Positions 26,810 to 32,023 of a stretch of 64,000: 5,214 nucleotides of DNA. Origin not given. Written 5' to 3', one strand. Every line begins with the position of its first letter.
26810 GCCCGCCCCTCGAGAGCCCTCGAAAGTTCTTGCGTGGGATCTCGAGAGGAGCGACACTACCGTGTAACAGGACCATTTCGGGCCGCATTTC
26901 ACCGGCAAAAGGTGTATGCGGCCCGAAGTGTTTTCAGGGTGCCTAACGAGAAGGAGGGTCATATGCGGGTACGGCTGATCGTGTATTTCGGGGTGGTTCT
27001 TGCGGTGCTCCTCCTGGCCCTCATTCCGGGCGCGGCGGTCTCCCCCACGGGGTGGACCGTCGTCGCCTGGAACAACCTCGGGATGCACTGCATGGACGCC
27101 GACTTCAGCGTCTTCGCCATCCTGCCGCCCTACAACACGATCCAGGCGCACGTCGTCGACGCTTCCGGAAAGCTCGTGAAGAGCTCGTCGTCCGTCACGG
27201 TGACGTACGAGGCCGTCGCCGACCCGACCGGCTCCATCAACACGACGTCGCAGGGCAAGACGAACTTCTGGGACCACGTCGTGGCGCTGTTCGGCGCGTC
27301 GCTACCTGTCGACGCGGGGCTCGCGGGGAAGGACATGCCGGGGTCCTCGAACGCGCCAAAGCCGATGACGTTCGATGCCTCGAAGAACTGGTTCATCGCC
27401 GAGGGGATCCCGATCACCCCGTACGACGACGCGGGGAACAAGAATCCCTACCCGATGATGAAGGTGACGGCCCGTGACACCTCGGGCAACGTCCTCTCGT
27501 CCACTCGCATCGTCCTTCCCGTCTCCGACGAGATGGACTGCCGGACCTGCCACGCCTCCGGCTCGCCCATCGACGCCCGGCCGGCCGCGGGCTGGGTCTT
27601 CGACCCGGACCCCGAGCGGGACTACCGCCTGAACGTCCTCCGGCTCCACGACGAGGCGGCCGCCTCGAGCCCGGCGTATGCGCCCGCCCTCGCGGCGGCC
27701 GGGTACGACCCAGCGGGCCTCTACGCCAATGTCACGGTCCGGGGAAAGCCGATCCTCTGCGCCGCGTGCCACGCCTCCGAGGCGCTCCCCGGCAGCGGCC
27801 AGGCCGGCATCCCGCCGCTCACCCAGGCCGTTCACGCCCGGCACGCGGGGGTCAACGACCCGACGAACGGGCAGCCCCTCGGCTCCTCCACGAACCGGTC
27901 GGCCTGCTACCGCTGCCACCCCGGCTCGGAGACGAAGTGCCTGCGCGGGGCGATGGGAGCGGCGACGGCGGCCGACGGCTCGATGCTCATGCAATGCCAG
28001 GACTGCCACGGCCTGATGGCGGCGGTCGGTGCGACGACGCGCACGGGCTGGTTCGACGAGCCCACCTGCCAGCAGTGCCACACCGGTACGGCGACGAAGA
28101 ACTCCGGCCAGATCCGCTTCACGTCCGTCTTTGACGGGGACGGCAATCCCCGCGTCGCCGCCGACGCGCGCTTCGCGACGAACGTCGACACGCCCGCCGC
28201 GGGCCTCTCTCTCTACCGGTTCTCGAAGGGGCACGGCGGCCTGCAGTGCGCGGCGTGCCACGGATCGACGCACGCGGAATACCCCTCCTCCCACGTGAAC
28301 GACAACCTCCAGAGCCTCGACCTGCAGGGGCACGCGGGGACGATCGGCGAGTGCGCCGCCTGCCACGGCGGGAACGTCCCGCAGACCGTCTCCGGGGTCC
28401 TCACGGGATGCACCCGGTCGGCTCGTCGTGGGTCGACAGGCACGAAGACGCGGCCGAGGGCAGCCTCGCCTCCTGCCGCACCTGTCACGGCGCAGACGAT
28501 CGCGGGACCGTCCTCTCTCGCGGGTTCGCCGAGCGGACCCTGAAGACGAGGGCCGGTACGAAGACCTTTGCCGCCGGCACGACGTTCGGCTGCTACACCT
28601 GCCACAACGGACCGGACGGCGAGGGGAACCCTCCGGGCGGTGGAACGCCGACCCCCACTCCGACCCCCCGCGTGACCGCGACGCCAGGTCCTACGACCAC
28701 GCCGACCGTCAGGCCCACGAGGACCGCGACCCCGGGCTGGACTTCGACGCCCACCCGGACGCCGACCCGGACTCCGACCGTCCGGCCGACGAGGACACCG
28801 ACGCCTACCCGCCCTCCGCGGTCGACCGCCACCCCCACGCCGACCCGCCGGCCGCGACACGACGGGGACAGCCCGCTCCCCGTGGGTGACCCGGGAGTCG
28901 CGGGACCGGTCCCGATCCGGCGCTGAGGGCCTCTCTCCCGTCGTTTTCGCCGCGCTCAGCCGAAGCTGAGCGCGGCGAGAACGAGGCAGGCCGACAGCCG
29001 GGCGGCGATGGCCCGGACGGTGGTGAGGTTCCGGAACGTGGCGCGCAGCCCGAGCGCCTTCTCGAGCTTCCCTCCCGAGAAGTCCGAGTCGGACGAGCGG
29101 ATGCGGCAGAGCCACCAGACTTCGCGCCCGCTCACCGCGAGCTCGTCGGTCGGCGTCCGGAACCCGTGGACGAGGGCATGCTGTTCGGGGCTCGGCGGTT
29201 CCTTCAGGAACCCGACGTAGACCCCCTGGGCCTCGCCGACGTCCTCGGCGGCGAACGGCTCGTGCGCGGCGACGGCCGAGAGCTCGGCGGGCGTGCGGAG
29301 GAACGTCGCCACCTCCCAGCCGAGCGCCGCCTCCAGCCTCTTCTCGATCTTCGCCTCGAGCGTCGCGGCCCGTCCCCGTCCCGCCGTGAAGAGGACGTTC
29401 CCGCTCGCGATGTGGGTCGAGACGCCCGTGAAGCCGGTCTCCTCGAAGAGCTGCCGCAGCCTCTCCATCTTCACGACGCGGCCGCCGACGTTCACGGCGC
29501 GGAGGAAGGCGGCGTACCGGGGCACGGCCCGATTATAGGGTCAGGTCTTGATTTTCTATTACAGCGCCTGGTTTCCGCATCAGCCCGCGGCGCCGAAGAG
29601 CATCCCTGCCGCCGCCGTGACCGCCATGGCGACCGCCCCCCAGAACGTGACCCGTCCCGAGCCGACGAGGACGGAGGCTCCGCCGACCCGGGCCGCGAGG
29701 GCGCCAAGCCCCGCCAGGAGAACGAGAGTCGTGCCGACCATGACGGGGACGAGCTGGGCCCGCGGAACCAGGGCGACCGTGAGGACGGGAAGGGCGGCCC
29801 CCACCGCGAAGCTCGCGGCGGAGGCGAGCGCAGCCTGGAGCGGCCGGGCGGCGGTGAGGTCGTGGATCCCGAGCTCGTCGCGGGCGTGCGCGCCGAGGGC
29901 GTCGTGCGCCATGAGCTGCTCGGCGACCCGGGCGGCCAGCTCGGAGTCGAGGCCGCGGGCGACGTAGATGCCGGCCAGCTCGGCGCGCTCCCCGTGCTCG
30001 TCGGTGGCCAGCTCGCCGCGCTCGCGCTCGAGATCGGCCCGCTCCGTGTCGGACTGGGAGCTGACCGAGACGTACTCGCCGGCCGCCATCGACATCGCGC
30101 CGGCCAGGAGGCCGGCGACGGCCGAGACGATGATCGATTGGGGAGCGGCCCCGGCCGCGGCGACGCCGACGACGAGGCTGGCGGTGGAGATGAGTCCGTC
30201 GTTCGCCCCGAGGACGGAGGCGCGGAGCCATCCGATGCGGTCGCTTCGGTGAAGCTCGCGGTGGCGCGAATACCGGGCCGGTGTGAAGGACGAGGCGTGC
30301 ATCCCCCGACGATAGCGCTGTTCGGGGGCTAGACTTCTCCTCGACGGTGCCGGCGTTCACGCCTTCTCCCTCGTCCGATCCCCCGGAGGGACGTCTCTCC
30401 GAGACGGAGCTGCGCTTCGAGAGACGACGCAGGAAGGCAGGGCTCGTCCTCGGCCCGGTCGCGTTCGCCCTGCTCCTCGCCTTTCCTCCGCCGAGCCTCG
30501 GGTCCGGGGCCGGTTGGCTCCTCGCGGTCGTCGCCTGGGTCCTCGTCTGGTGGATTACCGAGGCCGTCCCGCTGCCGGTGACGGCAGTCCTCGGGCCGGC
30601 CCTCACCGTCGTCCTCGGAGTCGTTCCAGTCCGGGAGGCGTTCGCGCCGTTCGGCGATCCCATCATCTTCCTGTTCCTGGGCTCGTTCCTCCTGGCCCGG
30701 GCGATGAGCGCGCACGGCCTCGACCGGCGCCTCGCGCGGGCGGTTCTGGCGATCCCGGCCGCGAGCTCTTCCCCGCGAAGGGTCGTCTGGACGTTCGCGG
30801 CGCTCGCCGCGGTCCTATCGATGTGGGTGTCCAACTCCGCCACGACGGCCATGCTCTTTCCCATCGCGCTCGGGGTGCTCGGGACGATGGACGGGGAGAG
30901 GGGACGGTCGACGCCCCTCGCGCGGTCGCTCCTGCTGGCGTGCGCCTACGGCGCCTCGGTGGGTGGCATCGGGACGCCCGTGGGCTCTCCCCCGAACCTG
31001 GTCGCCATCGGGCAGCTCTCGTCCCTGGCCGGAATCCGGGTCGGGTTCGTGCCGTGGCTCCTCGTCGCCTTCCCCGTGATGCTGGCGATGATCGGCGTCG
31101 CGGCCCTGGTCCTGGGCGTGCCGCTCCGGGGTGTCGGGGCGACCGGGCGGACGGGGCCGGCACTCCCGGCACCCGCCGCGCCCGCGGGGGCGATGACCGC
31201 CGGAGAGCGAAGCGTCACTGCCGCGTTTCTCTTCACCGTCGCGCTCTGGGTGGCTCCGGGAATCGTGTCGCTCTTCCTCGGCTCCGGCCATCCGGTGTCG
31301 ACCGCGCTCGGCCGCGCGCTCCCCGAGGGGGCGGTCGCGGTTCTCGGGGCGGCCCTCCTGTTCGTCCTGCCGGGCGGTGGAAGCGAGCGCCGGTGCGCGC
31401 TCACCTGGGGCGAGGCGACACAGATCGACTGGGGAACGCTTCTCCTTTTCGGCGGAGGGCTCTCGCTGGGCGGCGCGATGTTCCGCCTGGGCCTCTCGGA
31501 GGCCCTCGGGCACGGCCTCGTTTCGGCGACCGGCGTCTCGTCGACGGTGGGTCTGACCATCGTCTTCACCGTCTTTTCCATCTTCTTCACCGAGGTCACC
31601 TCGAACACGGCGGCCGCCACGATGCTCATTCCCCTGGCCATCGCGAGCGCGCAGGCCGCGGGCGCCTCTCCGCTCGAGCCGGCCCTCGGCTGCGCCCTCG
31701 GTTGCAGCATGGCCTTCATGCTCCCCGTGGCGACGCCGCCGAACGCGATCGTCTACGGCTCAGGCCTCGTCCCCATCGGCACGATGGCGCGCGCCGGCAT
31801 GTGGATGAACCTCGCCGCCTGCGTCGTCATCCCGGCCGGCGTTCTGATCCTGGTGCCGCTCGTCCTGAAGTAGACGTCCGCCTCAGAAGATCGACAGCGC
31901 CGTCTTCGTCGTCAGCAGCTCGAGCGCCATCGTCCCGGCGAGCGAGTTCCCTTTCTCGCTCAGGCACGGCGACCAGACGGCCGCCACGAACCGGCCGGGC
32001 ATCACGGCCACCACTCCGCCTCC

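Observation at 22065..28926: SurA_N-DsbA fusion lipoprotein followed by two giant secreted multihaem c-type cytochromes: a candidate periplasmic/extracellular electron-transfer module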

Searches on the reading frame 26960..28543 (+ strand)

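Call 6: search_protein_families(library=pfam, proteins=[window:26960-28543:+], max_evalue=0.01)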
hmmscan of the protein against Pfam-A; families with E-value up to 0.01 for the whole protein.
window:26960-28543:+ (527 aa): 3 families
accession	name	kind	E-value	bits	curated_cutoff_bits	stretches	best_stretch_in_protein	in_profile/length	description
PF14522.11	Cytochrome_C7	-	1.8e-09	37.7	24.8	0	426-476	12-55/67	Cytochrome c7 and related cytochrome c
PF22113.1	Mtrc-MtrF_II-IV_dom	-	9.1e-07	29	30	1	266-377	30-166/176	Outer membrane cytochrome MtrC/MtrF-like, domains II/IV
PF14537.11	Cytochrom_c3_2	-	0.00013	22.7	25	0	343-379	6-38/79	Cytochrome c3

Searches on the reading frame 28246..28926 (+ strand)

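Call 6: search_protein_families(library=pfam, proteins=[window:28246-28926:+], max_evalue=0.01)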
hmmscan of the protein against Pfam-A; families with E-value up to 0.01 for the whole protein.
window:28246-28926:+ (226 aa): 2 families
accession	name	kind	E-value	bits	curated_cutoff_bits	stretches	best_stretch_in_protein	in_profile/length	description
PF22113.1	Mtrc-MtrF_II-IV_dom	-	0.00013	22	30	1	66-123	73-130/176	Outer membrane cytochrome MtrC/MtrF-like, domains II/IV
PF14522.11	Cytochrome_C7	-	0.0055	17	24.8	0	66-123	5-51/67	Cytochrome c7 and related cytochrome c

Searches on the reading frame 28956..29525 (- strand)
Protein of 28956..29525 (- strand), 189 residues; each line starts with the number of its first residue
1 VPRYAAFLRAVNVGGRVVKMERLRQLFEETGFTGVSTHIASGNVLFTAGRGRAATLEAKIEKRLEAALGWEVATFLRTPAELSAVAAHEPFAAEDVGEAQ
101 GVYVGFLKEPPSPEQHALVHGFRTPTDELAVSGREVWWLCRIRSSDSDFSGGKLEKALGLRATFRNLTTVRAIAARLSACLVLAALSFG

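Call 6: search_protein_families(library=pfam, proteins=[window:28956-29525:-], max_evalue=0.01)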
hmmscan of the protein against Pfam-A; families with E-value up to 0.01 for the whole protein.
window:28956-29525:- (189 aa): 1 family
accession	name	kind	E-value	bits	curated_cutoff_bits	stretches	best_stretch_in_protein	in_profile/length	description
PF08002.16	DUF1697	-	1e-37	130.1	24.4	1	1-137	1-137/137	Protein of unknown function (DUF1697)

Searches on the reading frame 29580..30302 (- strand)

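Call 6: search_protein_families(library=pfam, proteins=[window:29580-30302:-], max_evalue=0.01)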
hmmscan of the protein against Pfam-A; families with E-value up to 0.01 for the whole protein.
window:29580-30302:- (240 aa): 1 family
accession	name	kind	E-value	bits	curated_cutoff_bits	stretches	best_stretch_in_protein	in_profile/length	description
PF01988.24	VIT1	-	6.4e-63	212.9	28.1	1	26-233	1-213/214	VIT family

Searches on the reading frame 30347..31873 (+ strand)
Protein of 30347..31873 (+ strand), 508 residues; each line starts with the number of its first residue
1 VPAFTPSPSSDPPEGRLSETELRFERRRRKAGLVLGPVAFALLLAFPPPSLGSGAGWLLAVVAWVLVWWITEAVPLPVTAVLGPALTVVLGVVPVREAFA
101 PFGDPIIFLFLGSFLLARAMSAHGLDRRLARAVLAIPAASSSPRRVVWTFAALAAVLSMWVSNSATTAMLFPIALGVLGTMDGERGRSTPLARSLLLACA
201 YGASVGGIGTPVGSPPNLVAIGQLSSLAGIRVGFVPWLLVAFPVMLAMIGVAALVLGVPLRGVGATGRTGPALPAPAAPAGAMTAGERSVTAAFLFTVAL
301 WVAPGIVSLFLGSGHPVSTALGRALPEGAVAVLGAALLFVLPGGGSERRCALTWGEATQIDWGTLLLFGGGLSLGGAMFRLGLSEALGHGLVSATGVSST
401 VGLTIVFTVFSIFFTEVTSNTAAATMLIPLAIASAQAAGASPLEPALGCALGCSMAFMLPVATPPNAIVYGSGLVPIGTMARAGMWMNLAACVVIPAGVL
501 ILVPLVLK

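Call 6: search_protein_families(library=pfam, proteins=[window:30347-31873:+], max_evalue=0.01)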
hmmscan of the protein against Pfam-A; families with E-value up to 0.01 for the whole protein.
window:30347-31873:+ (508 aa): 2 families
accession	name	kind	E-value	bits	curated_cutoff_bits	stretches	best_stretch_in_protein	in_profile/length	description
PF00939.25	Na_sulph_symp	-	6.1e-54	184.2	27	1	34-495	8-458/472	Sodium:sulfate symporter transmembrane region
PF03600.22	CitMHS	-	1.5e-44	152.9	31.9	1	66-444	1-327/336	Citrate transporter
